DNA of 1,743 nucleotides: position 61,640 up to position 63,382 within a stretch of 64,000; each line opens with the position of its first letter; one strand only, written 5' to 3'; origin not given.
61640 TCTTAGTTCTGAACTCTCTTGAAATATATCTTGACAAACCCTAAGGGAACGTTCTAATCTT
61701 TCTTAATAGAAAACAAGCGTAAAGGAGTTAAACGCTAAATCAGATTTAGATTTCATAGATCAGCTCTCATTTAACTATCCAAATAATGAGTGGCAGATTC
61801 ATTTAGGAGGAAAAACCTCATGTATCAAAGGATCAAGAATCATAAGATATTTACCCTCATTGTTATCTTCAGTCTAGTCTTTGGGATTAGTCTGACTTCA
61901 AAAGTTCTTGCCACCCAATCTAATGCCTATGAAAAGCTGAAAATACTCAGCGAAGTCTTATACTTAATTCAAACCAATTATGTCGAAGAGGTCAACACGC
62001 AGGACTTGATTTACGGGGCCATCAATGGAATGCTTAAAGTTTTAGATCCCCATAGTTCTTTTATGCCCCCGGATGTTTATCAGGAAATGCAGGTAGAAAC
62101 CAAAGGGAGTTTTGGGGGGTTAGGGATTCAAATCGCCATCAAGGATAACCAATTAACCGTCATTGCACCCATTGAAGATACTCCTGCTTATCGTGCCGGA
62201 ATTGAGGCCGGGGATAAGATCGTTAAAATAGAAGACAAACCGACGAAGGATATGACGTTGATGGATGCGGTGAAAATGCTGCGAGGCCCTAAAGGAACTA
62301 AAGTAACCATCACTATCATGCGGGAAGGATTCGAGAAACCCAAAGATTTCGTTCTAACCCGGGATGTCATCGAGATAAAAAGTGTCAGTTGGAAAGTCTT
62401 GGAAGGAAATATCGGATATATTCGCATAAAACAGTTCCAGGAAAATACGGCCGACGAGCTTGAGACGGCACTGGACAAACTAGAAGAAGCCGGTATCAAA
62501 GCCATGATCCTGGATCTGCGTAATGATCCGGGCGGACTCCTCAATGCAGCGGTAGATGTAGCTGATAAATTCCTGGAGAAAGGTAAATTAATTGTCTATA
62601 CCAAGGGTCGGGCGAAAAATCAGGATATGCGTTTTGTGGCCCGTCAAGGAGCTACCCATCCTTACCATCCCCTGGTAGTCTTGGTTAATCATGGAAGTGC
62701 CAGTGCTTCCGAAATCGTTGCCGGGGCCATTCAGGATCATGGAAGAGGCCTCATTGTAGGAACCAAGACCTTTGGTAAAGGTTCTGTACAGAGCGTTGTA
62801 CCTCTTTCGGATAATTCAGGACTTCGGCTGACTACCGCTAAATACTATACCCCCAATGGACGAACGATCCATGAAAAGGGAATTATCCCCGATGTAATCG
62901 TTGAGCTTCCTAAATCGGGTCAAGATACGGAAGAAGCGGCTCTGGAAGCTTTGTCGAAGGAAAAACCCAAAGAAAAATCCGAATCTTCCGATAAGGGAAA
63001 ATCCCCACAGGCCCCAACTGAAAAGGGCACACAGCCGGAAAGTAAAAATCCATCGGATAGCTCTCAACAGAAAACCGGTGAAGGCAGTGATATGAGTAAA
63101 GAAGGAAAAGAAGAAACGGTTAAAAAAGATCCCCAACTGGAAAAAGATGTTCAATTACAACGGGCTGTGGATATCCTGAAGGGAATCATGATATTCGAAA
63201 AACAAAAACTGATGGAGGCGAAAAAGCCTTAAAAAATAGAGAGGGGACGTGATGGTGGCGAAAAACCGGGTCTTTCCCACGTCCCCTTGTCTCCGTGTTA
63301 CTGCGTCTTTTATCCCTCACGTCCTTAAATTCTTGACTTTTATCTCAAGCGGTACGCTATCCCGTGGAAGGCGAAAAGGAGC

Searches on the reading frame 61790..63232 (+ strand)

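Call 18: search_protein_families(library=ncbifam, proteins=[window:61790-63232:+], max_evalue=0.00001)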
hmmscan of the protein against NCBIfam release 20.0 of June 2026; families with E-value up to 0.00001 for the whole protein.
window:61790-63232:+ (480 aa): 12 families
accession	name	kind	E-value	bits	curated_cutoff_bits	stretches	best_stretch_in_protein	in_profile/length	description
TIGR03900.1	prc_long_Delta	hypoth_equivalog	2.6e-125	419.6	660.95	1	51-465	81-502/973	MXAN_5808 family serine peptidase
TIGR00225.1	prc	subfamily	2.6e-112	375.2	218.6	1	62-384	2-327/335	C-terminal processing peptidase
NF045590.1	Cterm_S41_CtpC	exception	5.5e-103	344.9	665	1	61-380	66-387/418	carboxyl-terminal processing protease CtpC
NF045588.1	Cterm_S41_CtpA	exception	9.2e-99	331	625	1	61-375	61-380/401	carboxyl-terminal processing protease CtpA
NF052377.1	lmo1851_S41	exception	1.5e-97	327.2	725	1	23-378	22-374/468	lmo1851 family serine protease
NF045589.1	Cterm_S41_CtpB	exception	3.6e-91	305.9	633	1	68-379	75-388/416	carboxyl-terminal processing protease CtpB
NF045591.1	Cterm_S41_CtpZ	exception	3.1e-80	269.9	525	1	64-377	65-380/403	carboxyl-terminal processing protease CtpZ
NF051464.1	tail_spec_CT441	exception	2.1e-59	201.9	700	1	65-376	203-530/645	tail-specific protease Tsp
NF008388.1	PRK11186.1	exception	3.3e-48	164.5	825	1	62-382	199-541/663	carboxy terminal-processing peptidase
NF058627.1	S41_Gfo1087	equivalog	7.3e-14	51.5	455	1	128-342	141-376/489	GFO_1087 family putative carboxy terminal peptidase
NF033424.1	chlamy_CPAF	equivalog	7.4e-13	47.9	250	1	292-374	456-541/564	protease-like activity factor CPAF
TIGR02037.1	degP_htrA_DO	subfamily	5.9e-06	25.5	416.2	0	128-195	267-333/434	Do family serine endopeptidase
